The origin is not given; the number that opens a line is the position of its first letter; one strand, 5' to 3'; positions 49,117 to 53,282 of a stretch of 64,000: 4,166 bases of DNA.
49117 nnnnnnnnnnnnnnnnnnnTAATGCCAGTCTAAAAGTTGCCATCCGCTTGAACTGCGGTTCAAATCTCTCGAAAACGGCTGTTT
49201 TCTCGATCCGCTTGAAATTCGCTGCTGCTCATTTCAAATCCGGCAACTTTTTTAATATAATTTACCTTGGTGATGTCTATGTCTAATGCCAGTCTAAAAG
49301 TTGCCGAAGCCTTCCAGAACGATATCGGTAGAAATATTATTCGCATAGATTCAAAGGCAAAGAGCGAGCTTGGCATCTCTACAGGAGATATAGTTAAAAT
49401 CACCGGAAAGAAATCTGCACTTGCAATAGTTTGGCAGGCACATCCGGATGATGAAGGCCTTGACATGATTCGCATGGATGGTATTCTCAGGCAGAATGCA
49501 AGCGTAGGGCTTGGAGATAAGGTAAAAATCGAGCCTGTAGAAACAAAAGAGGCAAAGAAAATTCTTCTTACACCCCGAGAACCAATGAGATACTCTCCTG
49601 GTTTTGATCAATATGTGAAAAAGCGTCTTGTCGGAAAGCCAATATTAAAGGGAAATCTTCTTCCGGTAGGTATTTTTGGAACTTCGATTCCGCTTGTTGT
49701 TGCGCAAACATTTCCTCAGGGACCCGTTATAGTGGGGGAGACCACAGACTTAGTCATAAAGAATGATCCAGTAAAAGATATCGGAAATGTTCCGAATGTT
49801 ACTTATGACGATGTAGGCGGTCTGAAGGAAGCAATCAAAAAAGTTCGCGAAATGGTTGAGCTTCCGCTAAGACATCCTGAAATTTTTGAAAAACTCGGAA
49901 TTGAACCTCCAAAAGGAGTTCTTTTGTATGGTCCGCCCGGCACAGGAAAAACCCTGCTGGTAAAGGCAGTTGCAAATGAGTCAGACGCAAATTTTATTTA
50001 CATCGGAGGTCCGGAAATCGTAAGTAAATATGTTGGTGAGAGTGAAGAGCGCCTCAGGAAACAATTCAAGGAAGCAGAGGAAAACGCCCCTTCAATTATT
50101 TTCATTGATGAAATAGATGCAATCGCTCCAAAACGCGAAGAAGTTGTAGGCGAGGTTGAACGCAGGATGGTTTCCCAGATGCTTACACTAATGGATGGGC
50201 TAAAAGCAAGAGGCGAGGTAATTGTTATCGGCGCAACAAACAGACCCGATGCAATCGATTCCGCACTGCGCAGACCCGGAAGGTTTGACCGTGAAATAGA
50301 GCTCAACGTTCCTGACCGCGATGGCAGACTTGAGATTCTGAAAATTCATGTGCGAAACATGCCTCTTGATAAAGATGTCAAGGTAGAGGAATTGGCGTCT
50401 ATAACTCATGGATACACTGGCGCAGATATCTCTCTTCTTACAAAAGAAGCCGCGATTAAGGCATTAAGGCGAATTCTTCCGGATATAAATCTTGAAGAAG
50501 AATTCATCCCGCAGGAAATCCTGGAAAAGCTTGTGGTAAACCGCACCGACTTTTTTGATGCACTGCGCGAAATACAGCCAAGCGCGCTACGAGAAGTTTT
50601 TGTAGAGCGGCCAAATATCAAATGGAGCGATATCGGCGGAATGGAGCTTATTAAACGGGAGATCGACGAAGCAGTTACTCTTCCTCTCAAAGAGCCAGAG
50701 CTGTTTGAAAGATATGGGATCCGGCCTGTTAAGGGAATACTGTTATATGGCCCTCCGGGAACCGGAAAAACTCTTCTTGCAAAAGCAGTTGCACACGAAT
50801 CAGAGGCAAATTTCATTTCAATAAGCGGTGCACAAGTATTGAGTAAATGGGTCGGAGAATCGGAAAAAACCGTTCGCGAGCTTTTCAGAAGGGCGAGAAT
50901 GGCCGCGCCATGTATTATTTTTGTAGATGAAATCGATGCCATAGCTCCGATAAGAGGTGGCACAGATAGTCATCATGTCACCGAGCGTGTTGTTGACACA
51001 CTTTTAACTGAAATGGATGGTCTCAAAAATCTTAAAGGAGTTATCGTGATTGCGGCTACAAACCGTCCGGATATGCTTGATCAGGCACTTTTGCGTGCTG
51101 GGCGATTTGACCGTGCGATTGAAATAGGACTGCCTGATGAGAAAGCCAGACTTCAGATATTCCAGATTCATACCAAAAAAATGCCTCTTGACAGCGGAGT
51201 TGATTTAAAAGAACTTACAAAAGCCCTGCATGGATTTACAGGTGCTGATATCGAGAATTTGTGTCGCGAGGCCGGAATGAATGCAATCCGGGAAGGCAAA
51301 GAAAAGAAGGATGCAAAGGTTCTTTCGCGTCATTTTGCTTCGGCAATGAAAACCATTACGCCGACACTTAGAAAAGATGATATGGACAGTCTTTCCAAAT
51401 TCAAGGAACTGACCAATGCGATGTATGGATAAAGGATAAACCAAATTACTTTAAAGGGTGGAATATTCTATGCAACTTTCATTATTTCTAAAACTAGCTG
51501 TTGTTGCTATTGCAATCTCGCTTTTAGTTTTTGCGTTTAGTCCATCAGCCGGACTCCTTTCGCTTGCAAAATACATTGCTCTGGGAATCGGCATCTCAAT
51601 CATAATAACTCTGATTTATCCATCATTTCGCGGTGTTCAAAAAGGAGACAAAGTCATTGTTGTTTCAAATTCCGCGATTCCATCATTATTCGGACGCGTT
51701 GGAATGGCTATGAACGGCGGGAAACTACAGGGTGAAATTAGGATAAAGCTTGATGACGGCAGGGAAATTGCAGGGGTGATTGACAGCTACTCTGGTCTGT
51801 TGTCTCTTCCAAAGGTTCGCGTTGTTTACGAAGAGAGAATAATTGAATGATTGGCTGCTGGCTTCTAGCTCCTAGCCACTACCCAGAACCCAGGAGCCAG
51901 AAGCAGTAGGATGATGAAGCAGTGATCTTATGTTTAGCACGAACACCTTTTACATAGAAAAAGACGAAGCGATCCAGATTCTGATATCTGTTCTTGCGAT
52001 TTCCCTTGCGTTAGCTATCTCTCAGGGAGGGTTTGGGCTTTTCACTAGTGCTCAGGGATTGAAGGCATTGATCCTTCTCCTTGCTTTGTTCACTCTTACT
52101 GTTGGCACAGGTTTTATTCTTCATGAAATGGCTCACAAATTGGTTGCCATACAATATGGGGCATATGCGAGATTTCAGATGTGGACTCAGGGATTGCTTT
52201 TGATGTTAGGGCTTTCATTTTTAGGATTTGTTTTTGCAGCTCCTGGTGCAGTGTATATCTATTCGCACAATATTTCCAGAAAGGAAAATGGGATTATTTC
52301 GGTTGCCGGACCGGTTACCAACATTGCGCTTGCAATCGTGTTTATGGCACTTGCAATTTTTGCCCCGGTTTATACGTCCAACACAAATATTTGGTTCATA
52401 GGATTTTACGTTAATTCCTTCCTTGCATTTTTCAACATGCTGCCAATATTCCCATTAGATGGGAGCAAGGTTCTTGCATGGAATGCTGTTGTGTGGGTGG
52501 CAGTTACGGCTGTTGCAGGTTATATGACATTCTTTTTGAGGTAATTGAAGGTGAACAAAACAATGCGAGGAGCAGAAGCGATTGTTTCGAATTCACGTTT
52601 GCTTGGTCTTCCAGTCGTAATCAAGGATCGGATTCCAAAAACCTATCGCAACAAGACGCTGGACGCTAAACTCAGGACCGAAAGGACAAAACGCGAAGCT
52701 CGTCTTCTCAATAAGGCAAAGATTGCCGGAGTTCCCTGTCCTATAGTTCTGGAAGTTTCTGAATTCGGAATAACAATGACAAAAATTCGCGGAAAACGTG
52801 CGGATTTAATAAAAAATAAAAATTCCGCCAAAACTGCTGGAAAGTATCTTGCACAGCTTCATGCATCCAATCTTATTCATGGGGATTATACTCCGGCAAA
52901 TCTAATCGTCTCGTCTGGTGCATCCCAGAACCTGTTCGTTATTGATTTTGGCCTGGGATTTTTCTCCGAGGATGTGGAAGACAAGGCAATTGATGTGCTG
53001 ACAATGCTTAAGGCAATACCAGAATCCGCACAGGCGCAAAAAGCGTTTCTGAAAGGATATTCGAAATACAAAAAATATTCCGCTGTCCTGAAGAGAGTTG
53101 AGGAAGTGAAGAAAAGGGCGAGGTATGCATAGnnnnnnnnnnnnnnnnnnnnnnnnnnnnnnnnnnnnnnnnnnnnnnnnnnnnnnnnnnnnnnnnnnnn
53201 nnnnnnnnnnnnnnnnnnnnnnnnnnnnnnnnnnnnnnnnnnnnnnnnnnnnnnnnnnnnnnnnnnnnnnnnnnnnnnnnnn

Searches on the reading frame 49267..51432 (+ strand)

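Call 9: search_protein_families(library=pfam, proteins=[window:49267-51432:+], max_evalue=0.01)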
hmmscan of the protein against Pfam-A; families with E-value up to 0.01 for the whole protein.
window:49267-51432:+ (721 aa): 50 families (the best 25 are shown)
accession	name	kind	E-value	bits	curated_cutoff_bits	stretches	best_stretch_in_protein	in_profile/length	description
PF00004.35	AAA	-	2.4e-100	332.6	21.2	2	218-346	1-129/131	ATPase family associated with various cellular activities (AAA)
PF17862.7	AAA_lid_3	-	3e-29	100.6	27.2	2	645-681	2-38/45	AAA+ lid domain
PF02359.24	CDC48_N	-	8.5e-29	100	35.1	1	10-92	2-84/85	Cell division protein 48 (CDC48), N-terminal domain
PF05496.18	RuvB_N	-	8.1e-16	58.6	27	2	216-335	34-150/159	Holliday junction DNA helicase RuvB P-loop domain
PF13191.12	AAA_16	-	1.5e-15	58.6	32.6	2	214-321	23-138/167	AAA ATPase domain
PF07728.20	AAA_5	-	9.7e-13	48.8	22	2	491-608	2-135/139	AAA domain (dynein-related subfamily)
PF02933.23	CDC48_2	-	7.2e-12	45.2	22.4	1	108-170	1-63/64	Cell division protein 48 (CDC48), domain 2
PF07724.20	AAA_2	-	1.3e-11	45.3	27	2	218-311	6-101/166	AAA domain (Cdc48 subfamily)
PF13401.12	AAA_22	-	2.7e-11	44.3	27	1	218-249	8-42/130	AAA domain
PF13173.12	AAA_14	-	1.4e-10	41.7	27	1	218-288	5-76/129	AAA domain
PF06068.19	TIP49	-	1.4e-10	41.3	23.8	2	489-543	51-106/347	TIP49 P-loop domain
PF25199.1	nSTAND_NTPase5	-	2.1e-08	34.5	34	1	211-300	37-122/145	Novel STAND NTPase 5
PF13521.12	AAA_28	-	4.7e-08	33.8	27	1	218-272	2-51/164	AAA domain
PF00308.24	Bac_DnaA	-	6.2e-08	33.4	23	1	218-330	37-144/162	Bacterial DnaA ATPAse domain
PF23902.1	AAA_lid_PRS2_C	-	7.8e-08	32.8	34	1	627-680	3-57/73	PRS2 AAA+ lid C-terminal domain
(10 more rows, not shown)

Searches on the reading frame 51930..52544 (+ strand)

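Call 10: search_protein_families(library=pfam, proteins=[window:51930-52544:+], max_evalue=0.01)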
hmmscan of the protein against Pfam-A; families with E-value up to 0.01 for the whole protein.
window:51930-52544:+ (204 aa): 1 family
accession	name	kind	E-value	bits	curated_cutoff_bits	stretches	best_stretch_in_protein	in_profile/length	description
PF02163.28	Peptidase_M50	-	9.7e-12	45.1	27.2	2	152-182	160-190/221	Peptidase family M50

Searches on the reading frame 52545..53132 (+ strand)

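Call 10: search_protein_families(library=pfam, proteins=[window:52545-53132:+], max_evalue=0.01)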
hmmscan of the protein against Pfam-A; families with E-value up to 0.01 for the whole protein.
window:52545-53132:+ (195 aa): 5 families
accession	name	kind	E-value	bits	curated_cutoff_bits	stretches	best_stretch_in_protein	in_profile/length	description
PF01163.29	RIO1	-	2.6e-07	30.9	22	1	36-136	43-149/187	RIO domain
PF01636.29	APH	-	1.1e-06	29.1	23.2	1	110-138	170-197/239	Phosphotransferase enzyme family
PF06293.20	Kdo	-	0.00018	21.5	21.3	0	93-136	122-167/207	Lipopolysaccharide kinase (Kdo/WaaP) family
PF03109.22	ABC1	-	0.00075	19.1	22.9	1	87-145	165-222/244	ABC1 atypical kinase-like domain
PF00069.31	Pkinase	-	0.0022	17.9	31.7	1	85-139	94-146/263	Protein kinase domain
